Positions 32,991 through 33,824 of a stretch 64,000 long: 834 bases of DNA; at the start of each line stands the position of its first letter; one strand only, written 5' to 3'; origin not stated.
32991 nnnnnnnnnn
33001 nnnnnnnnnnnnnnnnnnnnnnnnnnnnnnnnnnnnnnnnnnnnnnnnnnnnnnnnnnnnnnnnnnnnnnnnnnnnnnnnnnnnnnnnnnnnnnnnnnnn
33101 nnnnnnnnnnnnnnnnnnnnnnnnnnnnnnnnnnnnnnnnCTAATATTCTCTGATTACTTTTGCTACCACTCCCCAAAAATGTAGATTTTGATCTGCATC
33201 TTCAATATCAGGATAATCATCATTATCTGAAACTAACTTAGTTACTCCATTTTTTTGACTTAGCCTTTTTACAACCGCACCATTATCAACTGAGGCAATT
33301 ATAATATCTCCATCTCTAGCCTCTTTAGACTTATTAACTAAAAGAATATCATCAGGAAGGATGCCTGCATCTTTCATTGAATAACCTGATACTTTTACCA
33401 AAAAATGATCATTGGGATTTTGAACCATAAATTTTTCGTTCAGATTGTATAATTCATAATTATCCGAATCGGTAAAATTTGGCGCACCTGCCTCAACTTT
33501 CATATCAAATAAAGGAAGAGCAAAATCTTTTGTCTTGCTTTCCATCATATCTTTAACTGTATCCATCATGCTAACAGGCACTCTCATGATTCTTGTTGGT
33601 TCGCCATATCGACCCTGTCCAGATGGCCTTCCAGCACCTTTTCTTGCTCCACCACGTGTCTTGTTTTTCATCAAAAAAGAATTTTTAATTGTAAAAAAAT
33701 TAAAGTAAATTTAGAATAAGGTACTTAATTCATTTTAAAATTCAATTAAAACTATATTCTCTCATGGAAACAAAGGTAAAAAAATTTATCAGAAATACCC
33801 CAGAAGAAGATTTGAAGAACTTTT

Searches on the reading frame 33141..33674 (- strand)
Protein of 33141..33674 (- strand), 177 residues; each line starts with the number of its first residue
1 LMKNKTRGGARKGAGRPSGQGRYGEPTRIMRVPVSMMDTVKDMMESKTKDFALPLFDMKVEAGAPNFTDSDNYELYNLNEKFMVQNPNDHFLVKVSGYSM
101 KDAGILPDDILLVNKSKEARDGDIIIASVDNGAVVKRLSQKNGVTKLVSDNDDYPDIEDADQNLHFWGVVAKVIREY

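Call 3: search_protein_families(library=pfam, proteins=[window:33141-33674:-], max_evalue=1)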
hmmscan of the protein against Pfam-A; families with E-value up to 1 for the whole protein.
window:33141-33674:- (177 aa): 1 family
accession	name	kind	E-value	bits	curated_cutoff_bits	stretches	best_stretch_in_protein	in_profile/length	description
PF00717.28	Peptidase_S24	-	6.7e-26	90.7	23.3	1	54-170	1-115/116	Peptidase S24-like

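Call 86: search_protein_families(library=phrogs, proteins=[window:33141-33674:-], max_evalue=0.00001)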
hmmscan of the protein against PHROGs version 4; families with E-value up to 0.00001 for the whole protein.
window:33141-33674:- (177 aa): 5 families
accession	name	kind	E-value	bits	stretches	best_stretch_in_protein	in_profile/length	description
phrog_811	-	DNA, RNA and nucleotide metabolism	1.1e-26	94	1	46-176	5-134/140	UmuD-like protein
phrog_4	-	transcription regulation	1.3e-19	71.4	1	39-176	193-338/400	transcriptional repressor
phrog_6201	-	transcription regulation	2.7e-14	54.1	1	78-173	14-111/121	CI-like repressor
phrog_8558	-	unknown function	4.1e-10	40.9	1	81-174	11-108/114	-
phrog_10470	-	DNA, RNA and nucleotide metabolism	4.6e-09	37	1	100-175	1-76/79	UmuD-like protein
